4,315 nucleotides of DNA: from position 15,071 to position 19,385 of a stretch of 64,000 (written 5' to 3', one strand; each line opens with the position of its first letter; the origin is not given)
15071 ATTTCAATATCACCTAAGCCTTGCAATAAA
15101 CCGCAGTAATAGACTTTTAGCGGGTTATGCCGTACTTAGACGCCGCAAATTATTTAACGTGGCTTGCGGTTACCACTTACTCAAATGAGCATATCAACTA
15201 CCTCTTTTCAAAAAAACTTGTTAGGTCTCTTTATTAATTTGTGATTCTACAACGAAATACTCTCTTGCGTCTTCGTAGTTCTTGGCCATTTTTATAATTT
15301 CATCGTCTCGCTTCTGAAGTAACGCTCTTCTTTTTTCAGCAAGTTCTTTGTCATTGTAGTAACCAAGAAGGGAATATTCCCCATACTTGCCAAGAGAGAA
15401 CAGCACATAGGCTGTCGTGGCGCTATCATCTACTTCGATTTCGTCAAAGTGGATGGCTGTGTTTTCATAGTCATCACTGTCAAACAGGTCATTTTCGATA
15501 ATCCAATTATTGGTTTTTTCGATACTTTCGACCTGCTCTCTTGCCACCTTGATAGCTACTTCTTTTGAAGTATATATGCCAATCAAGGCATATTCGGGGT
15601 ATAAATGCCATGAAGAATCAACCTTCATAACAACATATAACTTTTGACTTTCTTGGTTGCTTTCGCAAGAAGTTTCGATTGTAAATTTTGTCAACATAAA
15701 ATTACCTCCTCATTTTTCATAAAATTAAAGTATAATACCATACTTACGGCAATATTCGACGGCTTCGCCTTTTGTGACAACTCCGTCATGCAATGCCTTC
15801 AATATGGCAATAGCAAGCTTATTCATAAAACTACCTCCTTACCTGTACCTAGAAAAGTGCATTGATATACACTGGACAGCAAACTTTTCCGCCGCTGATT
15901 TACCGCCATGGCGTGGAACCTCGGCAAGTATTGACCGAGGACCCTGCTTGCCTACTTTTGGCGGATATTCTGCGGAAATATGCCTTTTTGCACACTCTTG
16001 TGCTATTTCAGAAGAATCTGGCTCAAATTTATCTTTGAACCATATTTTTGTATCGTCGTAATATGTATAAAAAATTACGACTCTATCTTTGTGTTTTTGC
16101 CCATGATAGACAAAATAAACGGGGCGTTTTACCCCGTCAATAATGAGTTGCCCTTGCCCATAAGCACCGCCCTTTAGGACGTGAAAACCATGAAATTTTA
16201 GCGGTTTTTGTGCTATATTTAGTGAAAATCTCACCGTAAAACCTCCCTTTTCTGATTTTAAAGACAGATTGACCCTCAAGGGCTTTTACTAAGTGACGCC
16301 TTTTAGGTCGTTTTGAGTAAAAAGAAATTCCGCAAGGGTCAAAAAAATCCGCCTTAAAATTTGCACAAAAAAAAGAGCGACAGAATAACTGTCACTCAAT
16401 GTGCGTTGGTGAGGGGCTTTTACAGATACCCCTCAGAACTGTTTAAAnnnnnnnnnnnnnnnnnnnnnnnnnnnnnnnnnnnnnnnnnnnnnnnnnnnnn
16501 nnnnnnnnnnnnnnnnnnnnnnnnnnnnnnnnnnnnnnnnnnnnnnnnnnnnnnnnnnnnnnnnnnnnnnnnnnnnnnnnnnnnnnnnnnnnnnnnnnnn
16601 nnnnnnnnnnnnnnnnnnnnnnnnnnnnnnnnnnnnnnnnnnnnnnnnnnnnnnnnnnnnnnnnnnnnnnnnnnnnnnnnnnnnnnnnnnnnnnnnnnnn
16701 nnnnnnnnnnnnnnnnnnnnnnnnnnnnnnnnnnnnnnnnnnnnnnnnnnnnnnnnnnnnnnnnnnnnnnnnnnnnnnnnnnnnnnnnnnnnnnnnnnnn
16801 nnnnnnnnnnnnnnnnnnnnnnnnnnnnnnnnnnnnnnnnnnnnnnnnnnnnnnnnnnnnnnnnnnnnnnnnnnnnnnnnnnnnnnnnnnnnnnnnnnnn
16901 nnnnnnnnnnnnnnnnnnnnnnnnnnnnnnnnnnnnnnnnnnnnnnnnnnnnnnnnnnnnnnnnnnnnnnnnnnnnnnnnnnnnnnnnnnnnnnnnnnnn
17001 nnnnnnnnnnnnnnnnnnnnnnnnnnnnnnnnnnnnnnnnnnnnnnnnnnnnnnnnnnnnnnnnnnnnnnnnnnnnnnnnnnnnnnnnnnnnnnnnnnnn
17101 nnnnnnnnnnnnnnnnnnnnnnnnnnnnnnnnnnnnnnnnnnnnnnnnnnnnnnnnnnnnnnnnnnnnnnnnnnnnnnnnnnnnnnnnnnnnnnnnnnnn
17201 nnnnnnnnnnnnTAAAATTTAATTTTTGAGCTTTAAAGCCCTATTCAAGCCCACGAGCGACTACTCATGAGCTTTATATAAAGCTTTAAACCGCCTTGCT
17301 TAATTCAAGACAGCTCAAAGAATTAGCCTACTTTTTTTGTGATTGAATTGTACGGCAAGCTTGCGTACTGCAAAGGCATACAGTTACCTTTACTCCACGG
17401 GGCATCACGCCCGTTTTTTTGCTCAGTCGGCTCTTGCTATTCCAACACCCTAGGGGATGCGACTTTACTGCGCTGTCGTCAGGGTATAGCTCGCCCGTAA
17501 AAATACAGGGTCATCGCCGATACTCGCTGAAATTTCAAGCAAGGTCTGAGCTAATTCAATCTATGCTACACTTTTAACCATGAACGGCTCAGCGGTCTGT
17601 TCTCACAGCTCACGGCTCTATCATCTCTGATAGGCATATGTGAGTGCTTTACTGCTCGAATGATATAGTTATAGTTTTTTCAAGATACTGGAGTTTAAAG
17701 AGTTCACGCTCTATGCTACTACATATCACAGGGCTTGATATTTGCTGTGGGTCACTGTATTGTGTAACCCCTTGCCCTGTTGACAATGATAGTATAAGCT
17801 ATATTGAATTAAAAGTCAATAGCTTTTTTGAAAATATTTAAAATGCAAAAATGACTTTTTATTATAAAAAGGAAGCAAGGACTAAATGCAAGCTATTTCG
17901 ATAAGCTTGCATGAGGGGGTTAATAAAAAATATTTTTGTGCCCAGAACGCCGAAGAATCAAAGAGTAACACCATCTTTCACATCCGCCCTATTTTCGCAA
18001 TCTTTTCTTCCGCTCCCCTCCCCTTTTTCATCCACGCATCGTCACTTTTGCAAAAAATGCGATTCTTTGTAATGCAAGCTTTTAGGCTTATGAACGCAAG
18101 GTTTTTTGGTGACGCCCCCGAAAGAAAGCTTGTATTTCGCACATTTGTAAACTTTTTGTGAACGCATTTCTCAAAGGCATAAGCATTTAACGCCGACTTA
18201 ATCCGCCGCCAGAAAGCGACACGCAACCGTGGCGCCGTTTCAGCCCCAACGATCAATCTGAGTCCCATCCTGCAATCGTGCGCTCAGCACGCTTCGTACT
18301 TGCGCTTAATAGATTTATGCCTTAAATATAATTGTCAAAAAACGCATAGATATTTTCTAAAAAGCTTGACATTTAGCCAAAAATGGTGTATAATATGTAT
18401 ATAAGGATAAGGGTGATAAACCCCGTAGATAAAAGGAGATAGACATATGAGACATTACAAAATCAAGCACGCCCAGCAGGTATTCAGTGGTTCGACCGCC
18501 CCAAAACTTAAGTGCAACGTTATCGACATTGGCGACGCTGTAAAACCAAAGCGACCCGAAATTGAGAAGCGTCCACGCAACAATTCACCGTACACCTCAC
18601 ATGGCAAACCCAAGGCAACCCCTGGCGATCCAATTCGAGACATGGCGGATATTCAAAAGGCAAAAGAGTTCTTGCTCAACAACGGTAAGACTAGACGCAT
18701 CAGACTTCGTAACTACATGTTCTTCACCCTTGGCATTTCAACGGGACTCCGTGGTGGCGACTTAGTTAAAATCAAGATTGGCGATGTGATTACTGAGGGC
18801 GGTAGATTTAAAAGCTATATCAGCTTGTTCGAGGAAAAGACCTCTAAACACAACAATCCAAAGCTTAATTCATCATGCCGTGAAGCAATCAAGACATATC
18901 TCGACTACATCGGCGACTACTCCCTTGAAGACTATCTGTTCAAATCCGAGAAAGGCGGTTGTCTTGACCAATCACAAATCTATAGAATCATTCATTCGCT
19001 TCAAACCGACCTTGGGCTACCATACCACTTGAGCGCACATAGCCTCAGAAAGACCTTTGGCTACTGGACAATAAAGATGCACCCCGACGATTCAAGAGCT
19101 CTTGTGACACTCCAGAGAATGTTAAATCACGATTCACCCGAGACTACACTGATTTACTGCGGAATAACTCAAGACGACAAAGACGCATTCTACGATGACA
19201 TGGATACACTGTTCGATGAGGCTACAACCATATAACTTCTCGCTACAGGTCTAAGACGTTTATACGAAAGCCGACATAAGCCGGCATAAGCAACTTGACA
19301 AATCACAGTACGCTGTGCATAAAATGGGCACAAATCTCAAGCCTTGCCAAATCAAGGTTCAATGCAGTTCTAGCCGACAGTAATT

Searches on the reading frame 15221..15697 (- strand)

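Call 90: search_protein_families(library=phrogs, proteins=[window:15221-15697:-], max_evalue=0.0001)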
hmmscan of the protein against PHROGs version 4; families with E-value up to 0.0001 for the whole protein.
window:15221-15697:- (158 aa): 1 family
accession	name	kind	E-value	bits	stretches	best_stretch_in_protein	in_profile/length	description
phrog_3002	-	unknown function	5.6e-05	24.4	0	19-60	2-42/65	-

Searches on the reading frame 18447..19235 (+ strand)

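Call 90: search_protein_families(library=phrogs, proteins=[window:18447-19235:+], max_evalue=0.0001)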
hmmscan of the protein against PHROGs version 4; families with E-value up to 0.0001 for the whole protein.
window:18447-19235:+ (262 aa): 3 families
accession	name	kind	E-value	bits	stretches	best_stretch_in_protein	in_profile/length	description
phrog_216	-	integration and excision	3.9e-41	142.1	1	52-254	44-238/301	integrase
phrog_1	-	integration and excision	5e-18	66.7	1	57-258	264-453/611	integrase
phrog_7269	-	integration and excision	8.3e-11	42.7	1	173-244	8-73/89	integrase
